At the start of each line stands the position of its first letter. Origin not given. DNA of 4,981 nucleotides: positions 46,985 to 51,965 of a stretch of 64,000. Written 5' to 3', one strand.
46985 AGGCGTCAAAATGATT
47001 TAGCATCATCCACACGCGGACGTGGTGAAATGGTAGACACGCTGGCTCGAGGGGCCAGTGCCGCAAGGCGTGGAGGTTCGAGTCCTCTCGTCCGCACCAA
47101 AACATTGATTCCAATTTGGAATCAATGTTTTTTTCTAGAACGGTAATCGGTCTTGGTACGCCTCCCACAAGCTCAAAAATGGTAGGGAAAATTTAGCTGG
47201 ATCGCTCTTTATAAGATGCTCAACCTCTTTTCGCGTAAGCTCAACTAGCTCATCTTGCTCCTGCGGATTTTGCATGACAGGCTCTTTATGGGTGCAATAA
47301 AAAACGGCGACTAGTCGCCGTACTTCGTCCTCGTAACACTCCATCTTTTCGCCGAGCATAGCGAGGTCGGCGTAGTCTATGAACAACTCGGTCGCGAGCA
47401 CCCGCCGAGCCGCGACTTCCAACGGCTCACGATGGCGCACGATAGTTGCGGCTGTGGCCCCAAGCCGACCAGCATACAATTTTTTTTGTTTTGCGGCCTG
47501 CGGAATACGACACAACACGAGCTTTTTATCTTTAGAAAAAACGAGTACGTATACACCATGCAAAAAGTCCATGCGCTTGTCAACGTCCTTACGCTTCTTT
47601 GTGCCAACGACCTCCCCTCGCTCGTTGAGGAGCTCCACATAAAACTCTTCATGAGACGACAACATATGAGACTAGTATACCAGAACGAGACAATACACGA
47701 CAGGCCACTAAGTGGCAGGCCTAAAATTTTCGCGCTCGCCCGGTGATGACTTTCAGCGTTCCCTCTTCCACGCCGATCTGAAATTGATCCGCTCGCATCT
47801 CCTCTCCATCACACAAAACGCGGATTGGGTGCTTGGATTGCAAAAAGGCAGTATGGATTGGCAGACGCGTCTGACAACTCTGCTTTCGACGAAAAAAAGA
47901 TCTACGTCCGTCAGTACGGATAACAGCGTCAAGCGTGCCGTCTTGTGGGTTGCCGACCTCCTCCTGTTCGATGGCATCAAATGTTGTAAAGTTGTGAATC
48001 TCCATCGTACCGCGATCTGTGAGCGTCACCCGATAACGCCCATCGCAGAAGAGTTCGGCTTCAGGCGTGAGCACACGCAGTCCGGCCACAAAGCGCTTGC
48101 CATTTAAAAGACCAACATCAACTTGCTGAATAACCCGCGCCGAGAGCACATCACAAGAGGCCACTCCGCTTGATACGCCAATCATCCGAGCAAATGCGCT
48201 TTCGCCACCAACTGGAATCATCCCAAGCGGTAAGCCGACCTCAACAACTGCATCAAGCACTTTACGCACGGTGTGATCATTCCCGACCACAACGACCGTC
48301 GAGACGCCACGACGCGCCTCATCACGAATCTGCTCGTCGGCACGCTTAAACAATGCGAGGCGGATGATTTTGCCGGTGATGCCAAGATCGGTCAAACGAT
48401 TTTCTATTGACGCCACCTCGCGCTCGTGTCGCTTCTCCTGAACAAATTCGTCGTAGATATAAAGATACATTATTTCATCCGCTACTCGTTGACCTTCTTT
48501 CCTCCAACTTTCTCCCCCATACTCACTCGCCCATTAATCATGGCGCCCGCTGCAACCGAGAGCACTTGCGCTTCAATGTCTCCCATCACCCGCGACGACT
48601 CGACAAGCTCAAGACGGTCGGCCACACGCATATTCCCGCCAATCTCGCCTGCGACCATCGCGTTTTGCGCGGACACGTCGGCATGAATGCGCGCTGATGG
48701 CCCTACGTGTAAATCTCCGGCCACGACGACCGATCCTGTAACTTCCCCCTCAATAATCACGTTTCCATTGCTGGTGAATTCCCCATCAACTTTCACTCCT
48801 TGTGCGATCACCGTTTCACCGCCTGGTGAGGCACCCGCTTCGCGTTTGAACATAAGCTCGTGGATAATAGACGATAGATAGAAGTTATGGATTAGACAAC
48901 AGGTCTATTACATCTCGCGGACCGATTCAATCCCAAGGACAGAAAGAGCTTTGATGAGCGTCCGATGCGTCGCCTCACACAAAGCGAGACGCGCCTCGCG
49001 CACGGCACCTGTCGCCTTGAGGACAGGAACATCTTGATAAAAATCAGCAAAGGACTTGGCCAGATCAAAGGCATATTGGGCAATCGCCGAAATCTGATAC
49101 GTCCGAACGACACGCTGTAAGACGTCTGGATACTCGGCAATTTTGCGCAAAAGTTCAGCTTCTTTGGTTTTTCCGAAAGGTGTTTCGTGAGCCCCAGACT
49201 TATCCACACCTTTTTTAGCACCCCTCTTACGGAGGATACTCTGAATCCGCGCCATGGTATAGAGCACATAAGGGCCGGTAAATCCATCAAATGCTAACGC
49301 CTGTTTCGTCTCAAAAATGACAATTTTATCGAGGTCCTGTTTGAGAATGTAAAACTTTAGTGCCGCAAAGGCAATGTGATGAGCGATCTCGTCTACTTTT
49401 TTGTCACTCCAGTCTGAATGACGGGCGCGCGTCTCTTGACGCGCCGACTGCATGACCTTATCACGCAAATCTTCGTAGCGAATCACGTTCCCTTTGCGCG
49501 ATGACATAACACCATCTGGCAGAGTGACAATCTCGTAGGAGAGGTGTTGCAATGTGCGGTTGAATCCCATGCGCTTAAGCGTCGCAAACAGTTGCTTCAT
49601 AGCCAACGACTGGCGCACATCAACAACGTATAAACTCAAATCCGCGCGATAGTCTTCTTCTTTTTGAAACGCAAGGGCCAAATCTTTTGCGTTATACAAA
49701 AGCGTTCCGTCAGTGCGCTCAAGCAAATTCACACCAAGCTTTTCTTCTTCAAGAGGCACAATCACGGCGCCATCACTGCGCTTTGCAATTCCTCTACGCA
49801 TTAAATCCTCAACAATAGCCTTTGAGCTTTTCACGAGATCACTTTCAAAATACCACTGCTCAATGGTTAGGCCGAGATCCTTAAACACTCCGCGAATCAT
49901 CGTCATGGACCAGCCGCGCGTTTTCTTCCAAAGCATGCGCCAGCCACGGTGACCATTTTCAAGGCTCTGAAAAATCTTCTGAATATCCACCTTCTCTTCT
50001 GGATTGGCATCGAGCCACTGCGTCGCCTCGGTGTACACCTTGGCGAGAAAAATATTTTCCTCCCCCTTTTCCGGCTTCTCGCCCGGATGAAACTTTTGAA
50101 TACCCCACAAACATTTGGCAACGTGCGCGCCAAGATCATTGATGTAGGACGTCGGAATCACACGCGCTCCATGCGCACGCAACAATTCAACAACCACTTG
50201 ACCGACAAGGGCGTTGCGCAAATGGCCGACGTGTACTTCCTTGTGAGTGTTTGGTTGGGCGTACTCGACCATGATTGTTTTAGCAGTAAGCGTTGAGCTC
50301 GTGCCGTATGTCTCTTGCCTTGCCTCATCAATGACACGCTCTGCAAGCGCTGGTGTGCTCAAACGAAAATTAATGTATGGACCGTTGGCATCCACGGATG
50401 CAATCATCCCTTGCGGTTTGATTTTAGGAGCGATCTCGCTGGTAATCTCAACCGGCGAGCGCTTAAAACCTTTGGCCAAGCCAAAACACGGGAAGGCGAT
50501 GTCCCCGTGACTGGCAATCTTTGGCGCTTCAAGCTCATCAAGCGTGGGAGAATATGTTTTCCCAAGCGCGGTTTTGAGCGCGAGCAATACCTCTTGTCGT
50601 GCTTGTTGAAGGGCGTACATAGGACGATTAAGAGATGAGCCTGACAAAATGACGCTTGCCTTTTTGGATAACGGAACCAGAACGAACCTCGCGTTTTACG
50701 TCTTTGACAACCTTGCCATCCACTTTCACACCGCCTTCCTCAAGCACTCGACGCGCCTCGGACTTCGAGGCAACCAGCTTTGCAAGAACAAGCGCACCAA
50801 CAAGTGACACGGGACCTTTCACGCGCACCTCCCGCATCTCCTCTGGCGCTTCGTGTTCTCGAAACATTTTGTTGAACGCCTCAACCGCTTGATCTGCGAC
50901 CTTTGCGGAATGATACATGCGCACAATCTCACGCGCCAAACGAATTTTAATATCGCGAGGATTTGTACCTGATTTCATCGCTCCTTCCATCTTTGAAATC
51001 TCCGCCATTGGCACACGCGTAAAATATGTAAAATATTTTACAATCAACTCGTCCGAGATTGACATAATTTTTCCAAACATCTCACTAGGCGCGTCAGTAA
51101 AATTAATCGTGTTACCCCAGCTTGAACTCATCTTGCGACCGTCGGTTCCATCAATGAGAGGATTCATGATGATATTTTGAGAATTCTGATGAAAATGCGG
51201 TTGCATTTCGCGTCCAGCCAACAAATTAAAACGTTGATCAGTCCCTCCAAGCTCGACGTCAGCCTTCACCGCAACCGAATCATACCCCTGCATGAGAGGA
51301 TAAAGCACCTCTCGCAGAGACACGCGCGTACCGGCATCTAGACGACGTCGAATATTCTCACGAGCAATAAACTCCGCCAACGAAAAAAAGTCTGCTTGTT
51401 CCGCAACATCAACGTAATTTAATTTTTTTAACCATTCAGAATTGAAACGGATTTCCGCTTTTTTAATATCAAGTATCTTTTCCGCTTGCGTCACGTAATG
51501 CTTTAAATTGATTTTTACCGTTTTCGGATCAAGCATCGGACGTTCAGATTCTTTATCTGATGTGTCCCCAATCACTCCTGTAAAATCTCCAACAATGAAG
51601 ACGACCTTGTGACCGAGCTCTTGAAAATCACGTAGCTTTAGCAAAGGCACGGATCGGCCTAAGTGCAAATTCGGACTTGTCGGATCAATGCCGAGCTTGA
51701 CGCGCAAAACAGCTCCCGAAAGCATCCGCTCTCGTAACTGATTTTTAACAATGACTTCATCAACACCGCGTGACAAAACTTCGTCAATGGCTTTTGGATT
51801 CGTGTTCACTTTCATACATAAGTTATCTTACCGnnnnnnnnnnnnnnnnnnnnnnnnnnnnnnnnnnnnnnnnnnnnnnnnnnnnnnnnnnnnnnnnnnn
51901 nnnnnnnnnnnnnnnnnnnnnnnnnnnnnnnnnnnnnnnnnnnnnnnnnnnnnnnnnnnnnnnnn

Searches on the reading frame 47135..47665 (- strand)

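Call 87: search_protein_families(library=pfam, proteins=[window:47135-47665:-], max_evalue=0.0001)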
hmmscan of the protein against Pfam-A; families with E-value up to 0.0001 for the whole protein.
window:47135-47665:- (176 aa): 1 family
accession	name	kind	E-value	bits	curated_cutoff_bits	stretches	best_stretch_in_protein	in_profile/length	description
PF00293.34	NUDIX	-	0.0001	22.8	21.1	0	37-148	5-118/134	NUDIX domain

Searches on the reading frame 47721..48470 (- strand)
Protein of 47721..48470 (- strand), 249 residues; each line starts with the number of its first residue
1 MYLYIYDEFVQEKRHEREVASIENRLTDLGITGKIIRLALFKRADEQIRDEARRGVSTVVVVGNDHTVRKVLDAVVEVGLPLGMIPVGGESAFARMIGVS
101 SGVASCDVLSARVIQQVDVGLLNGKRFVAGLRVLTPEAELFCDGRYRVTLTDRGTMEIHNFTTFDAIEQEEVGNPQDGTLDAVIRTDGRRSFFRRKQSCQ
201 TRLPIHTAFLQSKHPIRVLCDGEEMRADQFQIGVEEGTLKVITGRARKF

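Call 87: search_protein_families(library=pfam, proteins=[window:47721-48470:-], max_evalue=0.0001)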
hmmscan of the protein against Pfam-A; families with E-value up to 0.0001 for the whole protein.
window:47721-48470:- (249 aa): 1 family
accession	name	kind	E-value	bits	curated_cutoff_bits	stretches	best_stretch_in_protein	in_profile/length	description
PF00781.29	DAGK_cat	-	1.2e-11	44.7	23.6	1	5-120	5-123/125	Diacylglycerol kinase catalytic domain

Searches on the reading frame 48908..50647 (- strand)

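Call 7: search_protein_families(library=pfam, proteins=[window:48908-50647:-], max_evalue=0.01)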
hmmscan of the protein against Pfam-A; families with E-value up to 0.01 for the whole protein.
window:48908-50647:- (579 aa): 3 families
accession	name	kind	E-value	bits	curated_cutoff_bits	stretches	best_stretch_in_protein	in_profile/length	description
PF00750.26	tRNA-synt_1d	-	1.5e-48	166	23.3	1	117-437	14-339/349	tRNA synthetases class I (R), catalytic domain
PF05746.21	DALR_1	-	1.4e-30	106.2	22.3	1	461-579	1-117/117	DALR anticodon binding domain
PF03485.21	Arg_tRNA_synt_N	-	6.8e-15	55.9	21.5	1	20-96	7-85/85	Arginyl tRNA synthetase N terminal domain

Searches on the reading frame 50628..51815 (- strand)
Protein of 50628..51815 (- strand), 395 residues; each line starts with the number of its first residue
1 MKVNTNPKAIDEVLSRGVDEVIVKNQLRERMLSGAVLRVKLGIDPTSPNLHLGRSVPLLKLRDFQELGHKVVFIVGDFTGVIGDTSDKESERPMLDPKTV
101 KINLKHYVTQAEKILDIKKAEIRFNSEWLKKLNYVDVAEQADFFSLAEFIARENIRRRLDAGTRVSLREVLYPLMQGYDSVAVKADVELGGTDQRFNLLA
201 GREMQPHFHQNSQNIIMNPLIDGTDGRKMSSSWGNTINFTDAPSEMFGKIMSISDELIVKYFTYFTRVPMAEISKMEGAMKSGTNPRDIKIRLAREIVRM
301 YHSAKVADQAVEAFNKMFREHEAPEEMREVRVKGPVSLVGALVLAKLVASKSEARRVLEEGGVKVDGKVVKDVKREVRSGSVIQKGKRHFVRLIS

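Call 7: search_protein_families(library=pfam, proteins=[window:50628-51815:-], max_evalue=0.01)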
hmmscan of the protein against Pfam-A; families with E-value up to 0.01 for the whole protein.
window:50628-51815:- (395 aa): 4 families
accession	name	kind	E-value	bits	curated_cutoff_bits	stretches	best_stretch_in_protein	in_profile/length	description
PF00579.31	tRNA-synt_1b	-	1.9e-73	247.8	21.1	1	36-318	5-291/292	tRNA synthetases class I (W and Y)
PF01479.30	S4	-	1.7e-09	37.7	22.8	1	345-383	9-48/48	S4 domain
PF22421.1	SYY_C-terminal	-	1.3e-07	31.9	27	1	326-387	8-77/83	Tyrosine--tRNA ligase SYY-like C-terminal domain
PF13275.11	S4_2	-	0.0009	19.5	24.6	1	338-387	10-59/65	S4 domain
